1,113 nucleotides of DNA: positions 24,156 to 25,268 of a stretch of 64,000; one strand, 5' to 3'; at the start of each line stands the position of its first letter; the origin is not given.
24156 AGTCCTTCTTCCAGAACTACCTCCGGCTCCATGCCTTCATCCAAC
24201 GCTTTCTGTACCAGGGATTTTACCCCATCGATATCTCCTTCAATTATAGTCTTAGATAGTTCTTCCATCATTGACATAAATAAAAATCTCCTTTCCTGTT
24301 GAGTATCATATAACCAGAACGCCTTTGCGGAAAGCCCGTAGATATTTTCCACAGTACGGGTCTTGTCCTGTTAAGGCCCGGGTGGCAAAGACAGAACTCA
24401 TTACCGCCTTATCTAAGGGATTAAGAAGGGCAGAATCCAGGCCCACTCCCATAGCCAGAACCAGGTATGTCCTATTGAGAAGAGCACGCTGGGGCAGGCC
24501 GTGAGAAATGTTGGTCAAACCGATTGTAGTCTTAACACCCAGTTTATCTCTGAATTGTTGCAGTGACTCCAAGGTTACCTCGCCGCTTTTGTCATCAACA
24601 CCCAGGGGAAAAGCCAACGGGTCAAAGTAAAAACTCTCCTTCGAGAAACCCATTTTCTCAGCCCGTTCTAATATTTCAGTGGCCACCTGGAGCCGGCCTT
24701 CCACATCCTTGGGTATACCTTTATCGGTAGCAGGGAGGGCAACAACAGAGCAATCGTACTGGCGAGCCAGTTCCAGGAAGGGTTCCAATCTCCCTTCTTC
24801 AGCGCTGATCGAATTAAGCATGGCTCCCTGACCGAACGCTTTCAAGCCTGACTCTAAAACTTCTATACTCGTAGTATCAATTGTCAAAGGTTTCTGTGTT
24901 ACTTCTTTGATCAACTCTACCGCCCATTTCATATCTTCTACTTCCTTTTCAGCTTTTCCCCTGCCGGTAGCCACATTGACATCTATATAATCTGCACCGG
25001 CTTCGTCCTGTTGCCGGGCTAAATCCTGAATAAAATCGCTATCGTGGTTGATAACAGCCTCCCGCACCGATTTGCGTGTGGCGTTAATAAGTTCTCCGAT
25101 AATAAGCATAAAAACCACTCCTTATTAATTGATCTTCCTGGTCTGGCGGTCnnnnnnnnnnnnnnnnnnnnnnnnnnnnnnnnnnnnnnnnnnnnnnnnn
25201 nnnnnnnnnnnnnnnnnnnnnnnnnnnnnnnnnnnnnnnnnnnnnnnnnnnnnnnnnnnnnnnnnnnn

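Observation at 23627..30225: Six-gene corrinoid methyltransferase operon with two non-Pyl MttB paralogues and an embedded EgtD-like SAM methyltransferase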

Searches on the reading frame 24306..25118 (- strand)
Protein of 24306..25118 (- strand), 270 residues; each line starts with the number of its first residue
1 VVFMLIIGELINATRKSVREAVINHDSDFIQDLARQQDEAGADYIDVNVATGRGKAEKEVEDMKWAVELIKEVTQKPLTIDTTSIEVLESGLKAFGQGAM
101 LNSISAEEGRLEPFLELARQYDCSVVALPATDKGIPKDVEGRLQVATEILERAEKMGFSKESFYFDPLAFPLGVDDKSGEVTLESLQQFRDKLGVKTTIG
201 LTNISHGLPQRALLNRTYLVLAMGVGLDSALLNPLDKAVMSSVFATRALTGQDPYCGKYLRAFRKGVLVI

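Call 4: search_protein_families(library=pfam, proteins=[window:24306-25118:-], max_evalue=0.01)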
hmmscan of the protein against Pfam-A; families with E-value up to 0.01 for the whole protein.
window:24306-25118:- (270 aa): 2 families
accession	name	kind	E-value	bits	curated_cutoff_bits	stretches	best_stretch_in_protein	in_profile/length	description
PF00809.28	Pterin_bind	-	8e-26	91.6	25.5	1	9-229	2-240/244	Pterin binding enzyme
PF03599.22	CdhD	-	3.7e-06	26.4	24.8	1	21-173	47-182/387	CO dehydrogenase/acetyl-CoA synthase delta subunit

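Call 5: search_protein_families(library=ncbifam, proteins=[window:24306-25118:-], max_evalue=0.01)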
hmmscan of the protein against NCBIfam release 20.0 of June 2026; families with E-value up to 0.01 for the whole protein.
window:24306-25118:- (270 aa): 7 families
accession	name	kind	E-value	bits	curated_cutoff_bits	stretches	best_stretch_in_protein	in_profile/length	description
NF005719.0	PRK07535.1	domain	1.1e-88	296.8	259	1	4-266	1-261/268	methyltetrahydrofolate:corrinoid/iron-sulfur protein methyltransferase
NF040758.1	CODH_ACS_meth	exception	6.2e-49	166.7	370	1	4-260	4-259/261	carbon monoxide dehydrogenase/acetyl-CoA synthase methytransferase subunit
TIGR02082.1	metH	equivalog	2.3e-30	105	1010.85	1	4-241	343-593/1182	methionine synthase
NF007024.0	PRK09490.1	equivalog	5.6e-17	60.8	1497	1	5-235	361-604/1234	methionine synthase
TIGR01496.1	DHPS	equivalog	1.5e-06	28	162.6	1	10-167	5-172/258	dihydropteroate synthase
TIGR00284.1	TIGR00284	hypoth_equivalog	0.00014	20.5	256.65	1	27-172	164-292/497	dihydropteroate synthase-like protein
NF002142.0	PRK00979.1-1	subfamily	0.0014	17.7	287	1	60-160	79-182/306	tetrahydromethanopterin S-methyltransferase subunit H family protein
